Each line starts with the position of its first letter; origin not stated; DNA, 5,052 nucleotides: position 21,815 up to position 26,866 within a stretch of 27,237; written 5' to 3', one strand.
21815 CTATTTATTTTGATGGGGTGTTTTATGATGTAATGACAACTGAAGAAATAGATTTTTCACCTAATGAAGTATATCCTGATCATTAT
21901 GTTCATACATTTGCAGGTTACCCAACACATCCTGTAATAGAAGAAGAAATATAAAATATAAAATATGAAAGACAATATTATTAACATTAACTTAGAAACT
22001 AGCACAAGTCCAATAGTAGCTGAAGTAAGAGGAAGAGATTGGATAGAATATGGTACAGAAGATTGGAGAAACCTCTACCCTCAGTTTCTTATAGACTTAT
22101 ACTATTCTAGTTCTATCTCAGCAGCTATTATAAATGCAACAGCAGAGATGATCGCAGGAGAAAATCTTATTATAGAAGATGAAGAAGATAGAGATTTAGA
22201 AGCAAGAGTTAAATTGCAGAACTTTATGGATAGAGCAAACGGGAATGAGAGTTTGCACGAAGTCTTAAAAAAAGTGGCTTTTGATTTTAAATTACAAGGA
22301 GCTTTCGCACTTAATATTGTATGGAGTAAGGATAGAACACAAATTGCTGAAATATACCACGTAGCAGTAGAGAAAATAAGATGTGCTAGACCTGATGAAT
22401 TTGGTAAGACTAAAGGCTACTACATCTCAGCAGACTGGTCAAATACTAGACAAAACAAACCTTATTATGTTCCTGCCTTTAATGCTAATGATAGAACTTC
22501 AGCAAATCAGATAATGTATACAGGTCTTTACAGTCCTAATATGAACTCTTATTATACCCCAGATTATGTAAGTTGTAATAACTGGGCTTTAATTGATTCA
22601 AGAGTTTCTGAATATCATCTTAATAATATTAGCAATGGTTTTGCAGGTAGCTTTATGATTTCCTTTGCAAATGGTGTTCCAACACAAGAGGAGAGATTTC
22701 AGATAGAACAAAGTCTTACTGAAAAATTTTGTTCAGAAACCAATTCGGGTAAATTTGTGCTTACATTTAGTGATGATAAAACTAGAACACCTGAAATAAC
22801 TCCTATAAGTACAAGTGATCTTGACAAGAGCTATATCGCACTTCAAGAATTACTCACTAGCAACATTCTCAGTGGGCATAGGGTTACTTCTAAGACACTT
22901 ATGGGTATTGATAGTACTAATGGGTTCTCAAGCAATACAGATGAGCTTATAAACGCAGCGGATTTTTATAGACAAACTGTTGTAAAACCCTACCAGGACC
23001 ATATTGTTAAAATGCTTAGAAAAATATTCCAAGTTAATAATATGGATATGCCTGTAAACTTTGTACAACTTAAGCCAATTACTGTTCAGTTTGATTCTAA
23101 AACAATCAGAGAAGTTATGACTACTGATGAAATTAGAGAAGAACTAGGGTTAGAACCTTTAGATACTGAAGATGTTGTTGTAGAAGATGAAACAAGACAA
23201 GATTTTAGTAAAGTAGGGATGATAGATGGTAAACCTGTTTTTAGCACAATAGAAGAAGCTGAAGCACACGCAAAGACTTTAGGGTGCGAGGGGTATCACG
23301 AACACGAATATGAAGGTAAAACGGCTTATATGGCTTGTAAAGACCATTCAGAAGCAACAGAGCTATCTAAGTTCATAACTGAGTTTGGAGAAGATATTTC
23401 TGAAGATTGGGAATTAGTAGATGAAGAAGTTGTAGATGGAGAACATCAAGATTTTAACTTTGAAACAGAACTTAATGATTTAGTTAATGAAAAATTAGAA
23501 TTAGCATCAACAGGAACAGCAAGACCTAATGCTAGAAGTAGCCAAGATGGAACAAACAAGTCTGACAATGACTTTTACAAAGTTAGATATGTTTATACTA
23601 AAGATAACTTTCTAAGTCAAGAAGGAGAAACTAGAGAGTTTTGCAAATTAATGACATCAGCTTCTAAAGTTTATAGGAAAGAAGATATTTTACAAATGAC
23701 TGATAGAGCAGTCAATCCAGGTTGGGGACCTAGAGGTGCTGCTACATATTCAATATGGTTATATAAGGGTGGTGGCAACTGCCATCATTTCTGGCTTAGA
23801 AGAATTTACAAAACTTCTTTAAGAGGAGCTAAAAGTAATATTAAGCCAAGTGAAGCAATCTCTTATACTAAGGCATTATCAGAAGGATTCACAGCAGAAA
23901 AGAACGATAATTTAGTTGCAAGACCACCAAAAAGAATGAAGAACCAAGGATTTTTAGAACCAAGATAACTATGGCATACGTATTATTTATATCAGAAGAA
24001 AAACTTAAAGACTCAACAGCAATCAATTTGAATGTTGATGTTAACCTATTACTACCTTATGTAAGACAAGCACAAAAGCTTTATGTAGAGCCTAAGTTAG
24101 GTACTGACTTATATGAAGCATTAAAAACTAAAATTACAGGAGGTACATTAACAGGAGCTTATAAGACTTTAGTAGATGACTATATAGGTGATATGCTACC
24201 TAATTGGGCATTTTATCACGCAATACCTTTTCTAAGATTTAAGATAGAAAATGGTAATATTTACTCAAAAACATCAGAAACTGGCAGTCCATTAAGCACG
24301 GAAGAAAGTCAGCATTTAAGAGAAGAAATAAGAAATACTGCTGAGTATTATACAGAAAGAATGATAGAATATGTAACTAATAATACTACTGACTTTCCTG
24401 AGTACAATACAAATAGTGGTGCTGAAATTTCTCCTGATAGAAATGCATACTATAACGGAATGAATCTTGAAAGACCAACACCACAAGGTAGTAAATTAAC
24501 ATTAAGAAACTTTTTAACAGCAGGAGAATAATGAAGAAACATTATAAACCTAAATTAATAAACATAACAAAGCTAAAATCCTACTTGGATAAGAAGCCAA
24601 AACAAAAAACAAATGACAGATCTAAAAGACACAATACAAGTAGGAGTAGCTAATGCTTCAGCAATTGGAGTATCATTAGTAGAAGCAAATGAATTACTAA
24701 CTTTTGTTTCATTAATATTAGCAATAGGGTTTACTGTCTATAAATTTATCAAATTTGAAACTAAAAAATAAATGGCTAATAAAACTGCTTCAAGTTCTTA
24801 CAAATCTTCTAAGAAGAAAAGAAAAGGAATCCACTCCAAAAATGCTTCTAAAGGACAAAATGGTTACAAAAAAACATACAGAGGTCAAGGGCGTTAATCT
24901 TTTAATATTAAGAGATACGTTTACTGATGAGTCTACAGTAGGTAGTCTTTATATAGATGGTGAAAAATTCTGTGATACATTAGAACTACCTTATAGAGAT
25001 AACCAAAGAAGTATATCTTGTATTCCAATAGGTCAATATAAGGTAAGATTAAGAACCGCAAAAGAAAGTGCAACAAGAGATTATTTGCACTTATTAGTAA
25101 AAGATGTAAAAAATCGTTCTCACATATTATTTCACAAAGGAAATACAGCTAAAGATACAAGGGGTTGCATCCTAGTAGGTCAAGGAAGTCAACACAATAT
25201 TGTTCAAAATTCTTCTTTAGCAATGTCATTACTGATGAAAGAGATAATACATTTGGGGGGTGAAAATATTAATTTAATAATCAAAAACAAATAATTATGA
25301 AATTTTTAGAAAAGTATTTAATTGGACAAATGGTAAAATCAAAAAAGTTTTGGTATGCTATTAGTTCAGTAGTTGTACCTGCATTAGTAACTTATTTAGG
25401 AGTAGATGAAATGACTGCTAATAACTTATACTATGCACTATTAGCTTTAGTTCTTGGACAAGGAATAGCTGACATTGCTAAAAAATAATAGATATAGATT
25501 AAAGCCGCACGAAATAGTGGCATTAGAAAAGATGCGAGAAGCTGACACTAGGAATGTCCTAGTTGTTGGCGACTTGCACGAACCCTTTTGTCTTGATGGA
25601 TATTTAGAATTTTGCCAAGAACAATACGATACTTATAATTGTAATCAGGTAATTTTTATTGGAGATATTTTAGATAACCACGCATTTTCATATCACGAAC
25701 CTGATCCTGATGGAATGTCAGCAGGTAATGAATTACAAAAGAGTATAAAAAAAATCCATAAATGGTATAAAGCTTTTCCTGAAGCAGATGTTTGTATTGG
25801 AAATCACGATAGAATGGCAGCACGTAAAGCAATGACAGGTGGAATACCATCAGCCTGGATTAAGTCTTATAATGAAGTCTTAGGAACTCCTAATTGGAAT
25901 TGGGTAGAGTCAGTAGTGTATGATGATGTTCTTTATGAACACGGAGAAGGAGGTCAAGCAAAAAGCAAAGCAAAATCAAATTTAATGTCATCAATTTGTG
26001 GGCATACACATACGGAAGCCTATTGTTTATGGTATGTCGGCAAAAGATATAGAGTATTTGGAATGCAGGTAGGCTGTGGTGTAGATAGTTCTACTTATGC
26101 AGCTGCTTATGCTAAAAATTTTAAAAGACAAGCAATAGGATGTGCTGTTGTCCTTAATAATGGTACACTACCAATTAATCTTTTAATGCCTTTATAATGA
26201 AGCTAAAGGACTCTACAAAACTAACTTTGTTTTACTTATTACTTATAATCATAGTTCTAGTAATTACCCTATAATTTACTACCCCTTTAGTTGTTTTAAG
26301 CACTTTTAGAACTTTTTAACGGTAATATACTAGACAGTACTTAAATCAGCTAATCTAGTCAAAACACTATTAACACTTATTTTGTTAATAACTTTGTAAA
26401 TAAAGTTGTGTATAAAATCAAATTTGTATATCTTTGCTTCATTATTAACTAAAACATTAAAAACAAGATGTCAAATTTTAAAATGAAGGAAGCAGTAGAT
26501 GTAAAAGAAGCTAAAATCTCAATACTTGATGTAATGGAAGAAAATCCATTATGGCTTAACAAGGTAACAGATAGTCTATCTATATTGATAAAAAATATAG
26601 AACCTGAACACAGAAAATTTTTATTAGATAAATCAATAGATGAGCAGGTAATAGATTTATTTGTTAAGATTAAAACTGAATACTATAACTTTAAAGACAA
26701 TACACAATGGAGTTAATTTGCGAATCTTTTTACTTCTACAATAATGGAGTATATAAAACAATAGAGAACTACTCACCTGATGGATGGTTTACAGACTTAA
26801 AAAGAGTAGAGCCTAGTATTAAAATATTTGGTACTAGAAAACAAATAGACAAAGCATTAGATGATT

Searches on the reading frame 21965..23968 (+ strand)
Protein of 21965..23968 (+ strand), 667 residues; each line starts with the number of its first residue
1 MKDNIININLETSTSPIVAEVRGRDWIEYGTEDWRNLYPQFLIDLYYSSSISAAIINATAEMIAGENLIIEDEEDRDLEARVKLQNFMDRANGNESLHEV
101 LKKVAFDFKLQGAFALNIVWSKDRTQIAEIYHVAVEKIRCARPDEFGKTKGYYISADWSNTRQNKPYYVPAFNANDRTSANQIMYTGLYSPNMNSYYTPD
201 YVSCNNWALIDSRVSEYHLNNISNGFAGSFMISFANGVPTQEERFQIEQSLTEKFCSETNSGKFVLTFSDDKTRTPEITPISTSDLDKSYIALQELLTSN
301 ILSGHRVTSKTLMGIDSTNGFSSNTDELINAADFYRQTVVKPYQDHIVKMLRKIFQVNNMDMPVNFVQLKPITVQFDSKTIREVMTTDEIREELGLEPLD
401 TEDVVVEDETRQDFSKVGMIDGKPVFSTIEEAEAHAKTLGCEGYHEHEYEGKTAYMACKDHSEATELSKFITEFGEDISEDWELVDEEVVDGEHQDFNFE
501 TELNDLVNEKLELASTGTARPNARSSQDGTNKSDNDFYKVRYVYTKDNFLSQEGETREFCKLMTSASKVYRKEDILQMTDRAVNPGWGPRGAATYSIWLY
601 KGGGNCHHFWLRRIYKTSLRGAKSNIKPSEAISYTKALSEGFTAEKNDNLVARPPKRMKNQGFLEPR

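Call 9: search_protein_families(library=phrogs, proteins=[window:21965-23968:+], max_evalue=0.001)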
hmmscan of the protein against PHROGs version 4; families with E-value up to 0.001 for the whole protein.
window:21965-23968:+ (667 aa): 3 families
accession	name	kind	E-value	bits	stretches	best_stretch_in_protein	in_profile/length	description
phrog_33693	-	head and packaging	4.6e-72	244.2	2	8-377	4-360/560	portal protein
phrog_11226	-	head and packaging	3.3e-28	99.8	1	28-377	26-382/388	portal protein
phrog_12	-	head and packaging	1.8e-14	54.7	1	42-408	86-435/646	portal protein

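Call 14: search_dna_similar(query=window:21965-23968:+, collection=phages, mode=protein, max_rows=25)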
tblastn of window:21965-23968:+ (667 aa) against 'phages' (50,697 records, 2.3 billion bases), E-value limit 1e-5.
Records with a match: 4; places in all: 4; records where one place covers at least 80% of the query: 0.
Best place of each record, by identity: <60% 4.
By first word of the organism name: Nonlabens 4.
By host as written in the record: Persicivirga sp. IMCC12024 4.
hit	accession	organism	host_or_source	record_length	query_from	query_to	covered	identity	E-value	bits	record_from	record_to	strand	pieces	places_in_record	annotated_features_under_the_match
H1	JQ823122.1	Nonlabens phage P12024S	Persicivirga sp. IMCC12024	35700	8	664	79%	32.6%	5e-34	246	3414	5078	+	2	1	phage portal protein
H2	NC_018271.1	Nonlabens phage P12024S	Persicivirga sp. IMCC12024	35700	8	664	79%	32.6%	5e-34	246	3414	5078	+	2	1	portal protein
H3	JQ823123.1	Nonlabens phage P12024L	Persicivirga sp. IMCC12024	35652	8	664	79%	32.4%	2e-33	245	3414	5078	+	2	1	phage portal protein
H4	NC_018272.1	Nonlabens phage P12024L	Persicivirga sp. IMCC12024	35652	8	664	79%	32.4%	2e-33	245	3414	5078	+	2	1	portal protein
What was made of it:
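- Closest known: Nonlabens. Different: The portal is only ~32% identical (call 14).
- Tried and rejected: Only tblastn with the portal found the Nonlabens phages (call 14).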

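Call 16: find_related_loci(query=window:21965-23968:+, collection=viral_contigs, flank=10000)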
Query window:21965-23968:+ (667 aa) in viral_contigs; peptide patterns used: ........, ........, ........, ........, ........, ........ (x = any residue, [..] = any of these).
598 stretches matched a pattern (row limit reached: there are more); 597 encode a relative of the query (tblastn E <= 1e-3); the best 80 are kept; 80 distinct loci.
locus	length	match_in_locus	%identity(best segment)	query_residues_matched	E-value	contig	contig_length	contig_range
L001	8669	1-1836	97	56-667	0e+0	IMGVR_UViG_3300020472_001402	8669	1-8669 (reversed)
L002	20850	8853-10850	88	1-667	0e+0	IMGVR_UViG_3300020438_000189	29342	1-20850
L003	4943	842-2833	88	1-667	0e+0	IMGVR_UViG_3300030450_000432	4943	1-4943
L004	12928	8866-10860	87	1-667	0e+0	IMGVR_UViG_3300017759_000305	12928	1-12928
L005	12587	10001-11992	86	1-667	0e+0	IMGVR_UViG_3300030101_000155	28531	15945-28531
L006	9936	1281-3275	86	1-667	0e+0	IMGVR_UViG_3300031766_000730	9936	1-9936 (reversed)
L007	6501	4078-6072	86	1-667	0e+0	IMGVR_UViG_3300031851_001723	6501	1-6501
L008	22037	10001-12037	85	1-667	0e+0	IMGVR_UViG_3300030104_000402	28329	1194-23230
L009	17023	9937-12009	83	1-667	0e+0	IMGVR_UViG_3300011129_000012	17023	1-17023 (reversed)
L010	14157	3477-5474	82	1-667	0e+0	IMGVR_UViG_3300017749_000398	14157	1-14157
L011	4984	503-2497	82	1-667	0e+0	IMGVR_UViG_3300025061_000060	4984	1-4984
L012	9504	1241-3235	82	1-667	0e+0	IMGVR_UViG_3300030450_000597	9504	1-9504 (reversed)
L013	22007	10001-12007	81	1-667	0e+0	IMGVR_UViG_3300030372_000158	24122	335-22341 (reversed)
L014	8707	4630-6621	80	1-667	0e+0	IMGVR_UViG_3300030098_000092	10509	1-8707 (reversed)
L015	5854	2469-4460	80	1-667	0e+0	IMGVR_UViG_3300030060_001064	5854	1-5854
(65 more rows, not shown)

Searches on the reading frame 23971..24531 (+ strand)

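Call 11: search_protein_families(library=phrogs, proteins=[window:23971-24531:+], max_evalue=0.001)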
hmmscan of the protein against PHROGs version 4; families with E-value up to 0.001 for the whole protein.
window:23971-24531:+ (186 aa): 1 family
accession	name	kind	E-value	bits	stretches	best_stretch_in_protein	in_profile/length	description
phrog_35048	-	unknown function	1e-11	45.9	1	4-149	5-151/184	-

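Call 86: search_protein_families(library=pfam, proteins=[window:23971-24531:+], max_evalue=0.01)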
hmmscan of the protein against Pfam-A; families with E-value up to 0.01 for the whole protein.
window:23971-24531:+ (186 aa): 1 family
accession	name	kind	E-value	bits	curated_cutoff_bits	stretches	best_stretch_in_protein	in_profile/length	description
PF20459.4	DUF6712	-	2.1e-19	70.1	25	1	40-152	2-118/121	Family of unknown function (DUF6712)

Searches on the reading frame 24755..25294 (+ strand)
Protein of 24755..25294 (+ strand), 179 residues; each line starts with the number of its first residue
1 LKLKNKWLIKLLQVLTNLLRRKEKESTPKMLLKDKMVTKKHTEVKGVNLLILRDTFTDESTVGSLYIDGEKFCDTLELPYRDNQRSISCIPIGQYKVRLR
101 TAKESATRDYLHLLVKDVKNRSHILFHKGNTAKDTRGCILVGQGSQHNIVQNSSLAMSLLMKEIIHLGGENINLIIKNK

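Call 11: search_protein_families(library=phrogs, proteins=[window:24755-25294:+], max_evalue=0.001)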
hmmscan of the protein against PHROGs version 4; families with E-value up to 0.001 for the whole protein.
window:24755-25294:+ (179 aa): 1 family
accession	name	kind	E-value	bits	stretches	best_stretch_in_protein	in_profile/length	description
phrog_1501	-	unknown function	6.6e-28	98.5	1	51-179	12-157/159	-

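Call 86: search_protein_families(library=pfam, proteins=[window:24755-25294:+], max_evalue=0.01)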
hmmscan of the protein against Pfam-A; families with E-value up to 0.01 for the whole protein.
window:24755-25294:+ (179 aa): 1 family
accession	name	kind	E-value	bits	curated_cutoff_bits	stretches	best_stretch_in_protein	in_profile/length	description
PF18925.5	DUF5675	-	4.1e-32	110.9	26.7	1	51-164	2-112/114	Family of unknown function (DUF5675)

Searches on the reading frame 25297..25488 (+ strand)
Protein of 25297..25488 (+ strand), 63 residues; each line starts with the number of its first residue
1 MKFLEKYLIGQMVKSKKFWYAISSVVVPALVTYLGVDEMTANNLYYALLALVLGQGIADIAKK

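Call 11: search_protein_families(library=phrogs, proteins=[window:25297-25488:+], max_evalue=0.001)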
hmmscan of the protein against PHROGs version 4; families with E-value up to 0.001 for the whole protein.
window:25297-25488:+ (63 aa): 1 family
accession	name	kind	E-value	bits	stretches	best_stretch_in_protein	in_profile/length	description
phrog_9987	-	lysis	0.00043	21.3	1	13-62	6-57/69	holin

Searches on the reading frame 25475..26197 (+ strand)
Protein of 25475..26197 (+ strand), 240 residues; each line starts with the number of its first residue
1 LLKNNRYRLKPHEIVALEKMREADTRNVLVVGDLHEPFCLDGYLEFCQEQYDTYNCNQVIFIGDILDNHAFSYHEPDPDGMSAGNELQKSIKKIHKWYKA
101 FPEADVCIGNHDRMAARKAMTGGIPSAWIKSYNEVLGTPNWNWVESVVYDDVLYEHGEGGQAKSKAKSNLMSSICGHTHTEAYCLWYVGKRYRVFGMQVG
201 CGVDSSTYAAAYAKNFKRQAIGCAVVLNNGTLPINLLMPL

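Call 11: search_protein_families(library=phrogs, proteins=[window:25475-26197:+], max_evalue=0.001)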
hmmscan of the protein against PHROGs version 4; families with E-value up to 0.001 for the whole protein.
window:25475-26197:+ (240 aa): 2 families
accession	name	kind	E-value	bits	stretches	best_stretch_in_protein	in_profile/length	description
phrog_221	-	other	4.1e-50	172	1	9-233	94-343/367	metallo-phosphoesterase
phrog_7339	-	DNA, RNA and nucleotide metabolism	6.6e-07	29.9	1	14-226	18-247/263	DNA repair exonuclease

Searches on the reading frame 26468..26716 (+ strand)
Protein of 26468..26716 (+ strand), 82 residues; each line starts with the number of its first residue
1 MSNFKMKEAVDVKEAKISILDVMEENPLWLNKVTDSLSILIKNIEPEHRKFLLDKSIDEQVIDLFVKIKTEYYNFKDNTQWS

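Call 11: search_protein_families(library=phrogs, proteins=[window:26468-26716:+], max_evalue=0.001)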
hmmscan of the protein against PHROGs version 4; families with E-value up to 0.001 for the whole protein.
window:26468-26716:+ (82 aa): 0 families

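Call 12: search_protein_families(library=pfam, proteins=[window:26468-26716:+], max_evalue=0.1)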
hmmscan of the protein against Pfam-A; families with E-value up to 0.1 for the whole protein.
window:26468-26716:+ (82 aa): 1 family
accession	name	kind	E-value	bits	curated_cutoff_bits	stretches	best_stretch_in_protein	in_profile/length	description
PF10789.14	Phage_RpbA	-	0.021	15.3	25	1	29-74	23-67/108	Phage RNA polymerase binding, RpbA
